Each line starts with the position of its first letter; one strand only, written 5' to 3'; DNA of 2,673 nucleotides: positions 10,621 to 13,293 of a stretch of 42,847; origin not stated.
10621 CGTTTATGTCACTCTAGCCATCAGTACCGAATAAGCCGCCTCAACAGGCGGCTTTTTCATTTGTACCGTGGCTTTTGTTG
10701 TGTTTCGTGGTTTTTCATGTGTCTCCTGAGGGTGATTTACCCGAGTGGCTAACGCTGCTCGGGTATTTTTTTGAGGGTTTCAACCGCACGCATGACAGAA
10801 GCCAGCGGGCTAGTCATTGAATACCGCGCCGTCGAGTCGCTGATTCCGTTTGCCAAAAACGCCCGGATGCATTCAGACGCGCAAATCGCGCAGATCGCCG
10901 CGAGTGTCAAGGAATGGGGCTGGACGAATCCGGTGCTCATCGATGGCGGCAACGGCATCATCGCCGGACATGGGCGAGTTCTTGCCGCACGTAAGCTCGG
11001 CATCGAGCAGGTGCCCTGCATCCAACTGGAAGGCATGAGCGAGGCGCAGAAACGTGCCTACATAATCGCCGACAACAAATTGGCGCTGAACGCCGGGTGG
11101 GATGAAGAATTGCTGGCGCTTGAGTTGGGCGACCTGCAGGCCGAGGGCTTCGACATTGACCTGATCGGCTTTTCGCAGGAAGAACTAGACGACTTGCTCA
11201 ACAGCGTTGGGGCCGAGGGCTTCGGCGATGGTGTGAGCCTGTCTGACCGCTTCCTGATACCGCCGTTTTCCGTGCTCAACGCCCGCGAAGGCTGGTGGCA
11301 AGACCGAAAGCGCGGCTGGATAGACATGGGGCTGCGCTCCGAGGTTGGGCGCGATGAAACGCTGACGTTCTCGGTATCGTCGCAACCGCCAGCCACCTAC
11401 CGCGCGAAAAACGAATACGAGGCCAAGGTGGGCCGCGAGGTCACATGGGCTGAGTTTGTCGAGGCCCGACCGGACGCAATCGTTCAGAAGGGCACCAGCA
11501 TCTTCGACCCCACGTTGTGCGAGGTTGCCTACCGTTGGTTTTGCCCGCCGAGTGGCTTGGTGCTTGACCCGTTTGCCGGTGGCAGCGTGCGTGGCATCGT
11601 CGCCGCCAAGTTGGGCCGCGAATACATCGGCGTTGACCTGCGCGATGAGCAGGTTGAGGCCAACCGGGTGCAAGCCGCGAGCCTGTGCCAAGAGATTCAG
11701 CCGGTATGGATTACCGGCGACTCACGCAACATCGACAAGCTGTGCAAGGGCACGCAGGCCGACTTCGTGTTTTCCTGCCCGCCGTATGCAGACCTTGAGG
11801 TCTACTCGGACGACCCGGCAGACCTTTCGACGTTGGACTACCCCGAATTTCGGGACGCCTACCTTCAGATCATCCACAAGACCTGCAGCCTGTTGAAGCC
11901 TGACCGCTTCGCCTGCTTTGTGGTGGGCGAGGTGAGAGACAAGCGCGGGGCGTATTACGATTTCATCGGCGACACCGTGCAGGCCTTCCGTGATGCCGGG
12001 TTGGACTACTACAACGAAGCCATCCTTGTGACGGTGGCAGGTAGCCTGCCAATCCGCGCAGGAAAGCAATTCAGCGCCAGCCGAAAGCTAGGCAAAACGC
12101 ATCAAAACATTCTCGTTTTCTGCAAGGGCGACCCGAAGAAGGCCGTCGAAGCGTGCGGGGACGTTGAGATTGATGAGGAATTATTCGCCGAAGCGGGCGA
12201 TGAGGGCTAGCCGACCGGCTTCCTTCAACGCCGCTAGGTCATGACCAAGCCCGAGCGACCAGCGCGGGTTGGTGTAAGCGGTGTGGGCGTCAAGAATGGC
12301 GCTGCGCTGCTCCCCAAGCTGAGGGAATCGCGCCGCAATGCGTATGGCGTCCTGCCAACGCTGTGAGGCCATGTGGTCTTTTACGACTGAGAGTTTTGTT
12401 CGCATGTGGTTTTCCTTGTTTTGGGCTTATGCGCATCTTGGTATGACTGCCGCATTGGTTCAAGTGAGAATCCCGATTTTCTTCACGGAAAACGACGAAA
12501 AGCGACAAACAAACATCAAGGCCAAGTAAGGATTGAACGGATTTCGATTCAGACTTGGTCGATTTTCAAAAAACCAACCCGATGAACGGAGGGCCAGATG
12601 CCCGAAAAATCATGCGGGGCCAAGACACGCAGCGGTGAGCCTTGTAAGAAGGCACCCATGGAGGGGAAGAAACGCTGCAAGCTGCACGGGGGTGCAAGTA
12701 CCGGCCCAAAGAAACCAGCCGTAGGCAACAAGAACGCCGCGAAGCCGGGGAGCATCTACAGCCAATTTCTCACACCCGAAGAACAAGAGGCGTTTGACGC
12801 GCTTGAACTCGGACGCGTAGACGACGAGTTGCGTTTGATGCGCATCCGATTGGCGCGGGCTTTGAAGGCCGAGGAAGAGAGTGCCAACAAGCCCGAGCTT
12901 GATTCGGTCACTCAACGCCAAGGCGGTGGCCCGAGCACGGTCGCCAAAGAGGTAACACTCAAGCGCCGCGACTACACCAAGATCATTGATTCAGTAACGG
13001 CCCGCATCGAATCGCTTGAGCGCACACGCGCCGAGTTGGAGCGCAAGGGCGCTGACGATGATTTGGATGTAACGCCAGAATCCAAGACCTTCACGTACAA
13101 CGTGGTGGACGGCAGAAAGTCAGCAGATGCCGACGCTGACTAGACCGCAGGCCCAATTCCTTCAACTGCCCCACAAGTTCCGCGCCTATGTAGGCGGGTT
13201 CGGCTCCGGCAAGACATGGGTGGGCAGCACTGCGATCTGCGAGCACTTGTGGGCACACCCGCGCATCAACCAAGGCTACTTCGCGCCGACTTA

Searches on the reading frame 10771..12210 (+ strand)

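Call 3: search_protein_families(library=pfam, proteins=[window:10771-12210:+], max_evalue=0.01)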
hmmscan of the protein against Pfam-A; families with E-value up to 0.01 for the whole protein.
window:10771-12210:+ (479 aa): 3 families
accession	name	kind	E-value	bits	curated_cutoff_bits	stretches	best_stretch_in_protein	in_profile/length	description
PF01555.25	N6_N4_Mtase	-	1.8e-11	44.9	26.7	1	255-297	176-218/221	DNA methylase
PF02195.25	ParB_N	-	0.00087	19.7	26.3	1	32-87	20-79/95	ParB N-terminal domain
PF03602.21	Cons_hypoth95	-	0.0021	18.2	24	1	263-346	44-130/182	Conserved hypothetical protein 95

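Call 4: search_protein_families(library=phrogs, proteins=[window:10771-12210:+], max_evalue=0.001)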
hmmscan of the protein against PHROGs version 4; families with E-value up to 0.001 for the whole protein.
window:10771-12210:+ (479 aa): 22 families
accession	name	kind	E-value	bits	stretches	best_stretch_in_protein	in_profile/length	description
phrog_498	-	other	2.4e-140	470.1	2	233-471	352-615/633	DNA methyltransferase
phrog_12517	-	unknown function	1.3e-107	360.6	1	197-466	36-315/316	-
phrog_15396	-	DNA, RNA and nucleotide metabolism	7e-64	217.1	2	14-154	2-140/258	ParB-like partition nuclease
phrog_620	-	DNA, RNA and nucleotide metabolism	1.7e-54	186.2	1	14-152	7-144/217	ParB-like partition protein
phrog_930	-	DNA, RNA and nucleotide metabolism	1.6e-32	114.2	1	14-146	5-136/223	ParB-like partition protein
phrog_8071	-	DNA, RNA and nucleotide metabolism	1.6e-24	87.9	1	16-147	7-134/389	ParB-like partition protein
phrog_940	-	DNA, RNA and nucleotide metabolism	4.7e-23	83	1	14-129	4-122/388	nuclease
phrog_723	-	DNA, RNA and nucleotide metabolism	8.8e-18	65.9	1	16-146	13-144/223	ParB-like partition protein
phrog_9353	-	unknown function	3.4e-15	57.6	1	27-141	21-136/245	-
phrog_4715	-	DNA, RNA and nucleotide metabolism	1.7e-12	47.5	1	20-105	151-240/630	ParB-like partition protein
phrog_18056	-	DNA, RNA and nucleotide metabolism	2.3e-12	47.5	1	16-104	3-91/387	ParB-like partition nuclease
phrog_5475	-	unknown function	1.7e-09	38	1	21-89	8-75/458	-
phrog_67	-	other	1.2e-08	35.5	1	257-304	298-347/743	DNA methyltransferase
phrog_6218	-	DNA, RNA and nucleotide metabolism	1.4e-08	35.3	1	20-102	9-96/506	ParB-like partition protein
phrog_7405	-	unknown function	1.3e-06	29.3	1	8-105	16-118/250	-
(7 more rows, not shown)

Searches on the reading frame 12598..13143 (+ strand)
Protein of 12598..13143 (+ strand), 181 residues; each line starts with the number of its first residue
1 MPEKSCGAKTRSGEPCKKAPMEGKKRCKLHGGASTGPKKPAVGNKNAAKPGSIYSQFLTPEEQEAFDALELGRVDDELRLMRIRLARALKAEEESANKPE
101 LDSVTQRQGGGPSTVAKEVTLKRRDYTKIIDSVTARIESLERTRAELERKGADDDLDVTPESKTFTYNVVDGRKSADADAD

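Call 3: search_protein_families(library=pfam, proteins=[window:12598-13143:+], max_evalue=0.01)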
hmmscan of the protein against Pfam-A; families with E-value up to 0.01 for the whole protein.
window:12598-13143:+ (181 aa): 0 families

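Call 4: search_protein_families(library=phrogs, proteins=[window:12598-13143:+], max_evalue=0.001)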
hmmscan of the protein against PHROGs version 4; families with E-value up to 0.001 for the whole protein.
window:12598-13143:+ (181 aa): 3 families
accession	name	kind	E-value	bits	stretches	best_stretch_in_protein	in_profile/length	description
phrog_1889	-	head and packaging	7.2e-15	56.2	1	15-142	64-204/276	terminase small subunit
phrog_6177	-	unknown function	1.1e-07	32.7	1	6-43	64-101/224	-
phrog_19659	-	unknown function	0.00011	22.7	0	40-94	129-186/390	-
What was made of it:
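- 12598..13143 (+): Small terminase subunit, first gene of the tightly packed late operon terS-terL-portal-nuc. phrog_1889, E 7e-15 (call 4).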
